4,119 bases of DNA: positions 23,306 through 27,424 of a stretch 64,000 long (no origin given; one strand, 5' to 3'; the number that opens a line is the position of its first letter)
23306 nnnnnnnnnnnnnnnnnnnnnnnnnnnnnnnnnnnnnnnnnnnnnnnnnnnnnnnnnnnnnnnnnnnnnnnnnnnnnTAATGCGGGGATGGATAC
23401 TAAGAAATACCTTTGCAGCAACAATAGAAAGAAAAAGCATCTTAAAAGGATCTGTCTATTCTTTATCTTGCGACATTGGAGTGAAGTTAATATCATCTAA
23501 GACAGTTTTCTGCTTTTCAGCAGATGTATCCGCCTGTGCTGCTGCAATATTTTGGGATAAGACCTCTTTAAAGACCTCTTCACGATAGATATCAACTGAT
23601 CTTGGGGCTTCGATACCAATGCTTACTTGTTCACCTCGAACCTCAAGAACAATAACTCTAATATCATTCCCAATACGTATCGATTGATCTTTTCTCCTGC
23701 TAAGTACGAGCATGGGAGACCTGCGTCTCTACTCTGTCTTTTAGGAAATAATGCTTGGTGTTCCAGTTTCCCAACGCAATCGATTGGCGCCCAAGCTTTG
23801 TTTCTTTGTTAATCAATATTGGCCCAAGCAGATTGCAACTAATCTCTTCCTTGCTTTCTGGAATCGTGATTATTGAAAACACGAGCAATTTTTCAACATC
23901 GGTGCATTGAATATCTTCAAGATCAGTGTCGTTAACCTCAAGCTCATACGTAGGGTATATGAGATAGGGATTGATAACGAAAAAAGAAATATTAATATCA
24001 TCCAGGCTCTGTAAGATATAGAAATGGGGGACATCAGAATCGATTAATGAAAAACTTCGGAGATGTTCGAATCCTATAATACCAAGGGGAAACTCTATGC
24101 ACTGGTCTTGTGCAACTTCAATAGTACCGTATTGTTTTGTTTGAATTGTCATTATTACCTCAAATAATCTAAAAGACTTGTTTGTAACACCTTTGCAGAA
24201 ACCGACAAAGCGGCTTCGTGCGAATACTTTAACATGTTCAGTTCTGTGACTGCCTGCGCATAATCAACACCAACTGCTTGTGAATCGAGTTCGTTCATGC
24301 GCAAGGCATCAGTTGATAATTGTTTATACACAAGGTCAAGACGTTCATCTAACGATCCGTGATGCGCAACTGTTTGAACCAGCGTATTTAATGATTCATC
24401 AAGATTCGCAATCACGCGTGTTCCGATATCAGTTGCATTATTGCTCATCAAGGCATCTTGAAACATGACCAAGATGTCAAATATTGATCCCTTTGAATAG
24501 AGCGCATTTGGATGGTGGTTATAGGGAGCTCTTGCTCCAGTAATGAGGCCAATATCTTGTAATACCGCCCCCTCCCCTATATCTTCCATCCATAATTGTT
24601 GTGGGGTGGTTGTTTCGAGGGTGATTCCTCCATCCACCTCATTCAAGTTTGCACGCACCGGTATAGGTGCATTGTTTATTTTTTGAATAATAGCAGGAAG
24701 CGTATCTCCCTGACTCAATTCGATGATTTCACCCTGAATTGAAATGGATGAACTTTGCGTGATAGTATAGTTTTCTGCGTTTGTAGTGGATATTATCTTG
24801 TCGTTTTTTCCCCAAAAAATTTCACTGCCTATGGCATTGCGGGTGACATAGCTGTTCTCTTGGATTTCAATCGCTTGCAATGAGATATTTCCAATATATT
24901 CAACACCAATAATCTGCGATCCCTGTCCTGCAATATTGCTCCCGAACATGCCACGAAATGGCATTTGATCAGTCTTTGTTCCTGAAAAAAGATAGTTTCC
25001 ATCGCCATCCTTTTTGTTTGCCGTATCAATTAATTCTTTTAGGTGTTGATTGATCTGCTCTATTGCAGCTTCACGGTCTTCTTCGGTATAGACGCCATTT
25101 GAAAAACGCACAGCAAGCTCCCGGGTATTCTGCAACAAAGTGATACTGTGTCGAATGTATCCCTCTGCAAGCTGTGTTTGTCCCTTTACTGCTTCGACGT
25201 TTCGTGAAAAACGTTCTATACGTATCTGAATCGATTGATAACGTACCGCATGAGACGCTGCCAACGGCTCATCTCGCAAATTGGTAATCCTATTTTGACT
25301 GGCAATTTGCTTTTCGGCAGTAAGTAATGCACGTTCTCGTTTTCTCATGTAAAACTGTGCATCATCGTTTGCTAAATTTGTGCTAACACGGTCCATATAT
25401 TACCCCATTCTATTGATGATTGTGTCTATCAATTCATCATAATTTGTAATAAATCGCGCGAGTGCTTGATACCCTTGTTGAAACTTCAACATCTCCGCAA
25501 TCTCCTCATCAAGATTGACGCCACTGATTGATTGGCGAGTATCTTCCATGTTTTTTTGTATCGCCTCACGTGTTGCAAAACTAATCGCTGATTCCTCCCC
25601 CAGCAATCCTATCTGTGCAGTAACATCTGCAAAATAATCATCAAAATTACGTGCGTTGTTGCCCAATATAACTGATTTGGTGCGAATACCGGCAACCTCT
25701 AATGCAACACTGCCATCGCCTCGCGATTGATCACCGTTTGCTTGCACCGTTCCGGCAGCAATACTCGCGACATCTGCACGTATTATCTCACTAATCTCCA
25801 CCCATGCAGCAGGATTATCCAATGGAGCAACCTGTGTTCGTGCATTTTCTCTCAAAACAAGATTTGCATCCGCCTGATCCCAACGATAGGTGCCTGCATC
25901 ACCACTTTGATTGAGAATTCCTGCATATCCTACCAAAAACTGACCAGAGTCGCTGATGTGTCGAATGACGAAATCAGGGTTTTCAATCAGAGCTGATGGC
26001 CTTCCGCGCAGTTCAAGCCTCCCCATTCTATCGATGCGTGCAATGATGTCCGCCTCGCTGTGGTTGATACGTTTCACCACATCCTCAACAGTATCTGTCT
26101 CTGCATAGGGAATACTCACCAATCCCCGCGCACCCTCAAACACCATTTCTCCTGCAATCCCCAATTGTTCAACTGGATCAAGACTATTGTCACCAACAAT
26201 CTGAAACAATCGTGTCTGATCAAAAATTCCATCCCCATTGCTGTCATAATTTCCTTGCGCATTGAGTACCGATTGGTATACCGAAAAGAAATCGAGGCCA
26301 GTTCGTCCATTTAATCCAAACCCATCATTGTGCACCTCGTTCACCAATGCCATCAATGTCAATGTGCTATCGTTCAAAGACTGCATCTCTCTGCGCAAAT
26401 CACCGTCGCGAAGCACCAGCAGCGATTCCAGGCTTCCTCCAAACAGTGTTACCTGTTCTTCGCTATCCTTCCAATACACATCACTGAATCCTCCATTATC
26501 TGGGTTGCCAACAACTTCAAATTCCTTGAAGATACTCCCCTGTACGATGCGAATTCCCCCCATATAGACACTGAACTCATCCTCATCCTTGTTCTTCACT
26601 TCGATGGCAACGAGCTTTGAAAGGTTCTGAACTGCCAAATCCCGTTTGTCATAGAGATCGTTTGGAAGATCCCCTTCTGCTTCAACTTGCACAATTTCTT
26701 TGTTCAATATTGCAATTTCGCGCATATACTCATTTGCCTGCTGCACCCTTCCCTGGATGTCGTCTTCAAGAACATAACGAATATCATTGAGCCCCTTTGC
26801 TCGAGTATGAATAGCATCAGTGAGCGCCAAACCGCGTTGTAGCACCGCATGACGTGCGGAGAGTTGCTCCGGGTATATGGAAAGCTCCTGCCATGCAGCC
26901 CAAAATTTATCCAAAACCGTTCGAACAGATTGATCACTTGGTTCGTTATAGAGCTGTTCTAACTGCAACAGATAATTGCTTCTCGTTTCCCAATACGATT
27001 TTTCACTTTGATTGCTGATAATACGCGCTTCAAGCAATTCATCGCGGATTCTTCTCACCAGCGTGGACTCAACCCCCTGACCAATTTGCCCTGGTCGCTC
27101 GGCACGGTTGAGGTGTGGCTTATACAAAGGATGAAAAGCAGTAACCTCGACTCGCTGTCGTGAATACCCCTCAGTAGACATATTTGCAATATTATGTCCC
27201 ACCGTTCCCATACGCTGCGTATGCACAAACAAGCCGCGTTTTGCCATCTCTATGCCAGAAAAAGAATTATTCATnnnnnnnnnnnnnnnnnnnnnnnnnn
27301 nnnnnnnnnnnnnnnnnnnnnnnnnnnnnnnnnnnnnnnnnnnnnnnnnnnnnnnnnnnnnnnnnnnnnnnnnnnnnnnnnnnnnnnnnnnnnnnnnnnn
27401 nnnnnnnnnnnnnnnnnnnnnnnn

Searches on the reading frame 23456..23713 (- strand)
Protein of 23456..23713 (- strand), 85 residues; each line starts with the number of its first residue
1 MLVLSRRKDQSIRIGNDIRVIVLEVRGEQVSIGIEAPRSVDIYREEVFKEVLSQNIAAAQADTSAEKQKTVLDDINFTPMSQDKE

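Call 56: search_protein_families(library=pfam, proteins=[window:23456-23713:-], max_evalue=0.001)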
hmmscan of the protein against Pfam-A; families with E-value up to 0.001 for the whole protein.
window:23456-23713:- (85 aa): 1 family
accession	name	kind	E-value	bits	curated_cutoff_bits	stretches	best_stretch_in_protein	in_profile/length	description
PF02599.21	CsrA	-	2.4e-23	82.3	27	1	1-51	1-51/53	Global regulator protein family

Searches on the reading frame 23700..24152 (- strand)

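Call 56: search_protein_families(library=pfam, proteins=[window:23700-24152:-], max_evalue=0.001)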
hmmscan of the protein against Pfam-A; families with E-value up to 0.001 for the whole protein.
window:23700-24152:- (150 aa): 1 family
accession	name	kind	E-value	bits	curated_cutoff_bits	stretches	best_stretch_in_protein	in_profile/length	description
PF02623.20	FliW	-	6.1e-33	113.6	25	1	19-134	1-120/122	FliW protein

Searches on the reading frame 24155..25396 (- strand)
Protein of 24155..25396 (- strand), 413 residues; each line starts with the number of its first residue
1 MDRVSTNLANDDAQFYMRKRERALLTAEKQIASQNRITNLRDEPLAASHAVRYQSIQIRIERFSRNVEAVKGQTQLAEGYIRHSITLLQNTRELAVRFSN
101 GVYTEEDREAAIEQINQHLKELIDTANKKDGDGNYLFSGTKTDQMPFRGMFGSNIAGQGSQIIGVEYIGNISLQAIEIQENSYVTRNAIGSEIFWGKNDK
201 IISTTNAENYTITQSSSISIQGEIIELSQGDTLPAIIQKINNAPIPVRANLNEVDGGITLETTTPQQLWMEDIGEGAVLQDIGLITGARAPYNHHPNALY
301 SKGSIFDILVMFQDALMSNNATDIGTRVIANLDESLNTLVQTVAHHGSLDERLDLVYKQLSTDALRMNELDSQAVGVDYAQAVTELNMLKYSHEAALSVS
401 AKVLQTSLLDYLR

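Call 56: search_protein_families(library=pfam, proteins=[window:24155-25396:-], max_evalue=0.001)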
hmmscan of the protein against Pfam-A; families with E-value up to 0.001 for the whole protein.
window:24155-25396:- (413 aa): 2 families
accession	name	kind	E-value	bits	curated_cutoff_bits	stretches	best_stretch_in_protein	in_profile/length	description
PF00669.25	Flagellin_N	-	2.4e-14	54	26.6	1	4-142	1-139/139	Bacterial flagellin N-terminal helical region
PF00700.27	Flagellin_C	-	3.4e-06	27.7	23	1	330-412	2-86/86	Bacterial flagellin C-terminal helical region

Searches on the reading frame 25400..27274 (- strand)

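Call 56: search_protein_families(library=pfam, proteins=[window:25400-27274:-], max_evalue=0.001)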
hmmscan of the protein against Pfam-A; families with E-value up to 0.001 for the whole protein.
window:25400-27274:- (624 aa): 2 families
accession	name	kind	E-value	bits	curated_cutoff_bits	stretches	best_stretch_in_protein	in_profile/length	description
PF22638.1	FlgK_D1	-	1.3e-57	195.5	28.6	1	103-330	2-233/233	Flagellar hook-associated protein FlgK helical domain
PF06429.18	Flg_bbr_C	-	4.5e-10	39.3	23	1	582-621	6-45/46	Flagellar basal body rod FlgEFG protein C-terminal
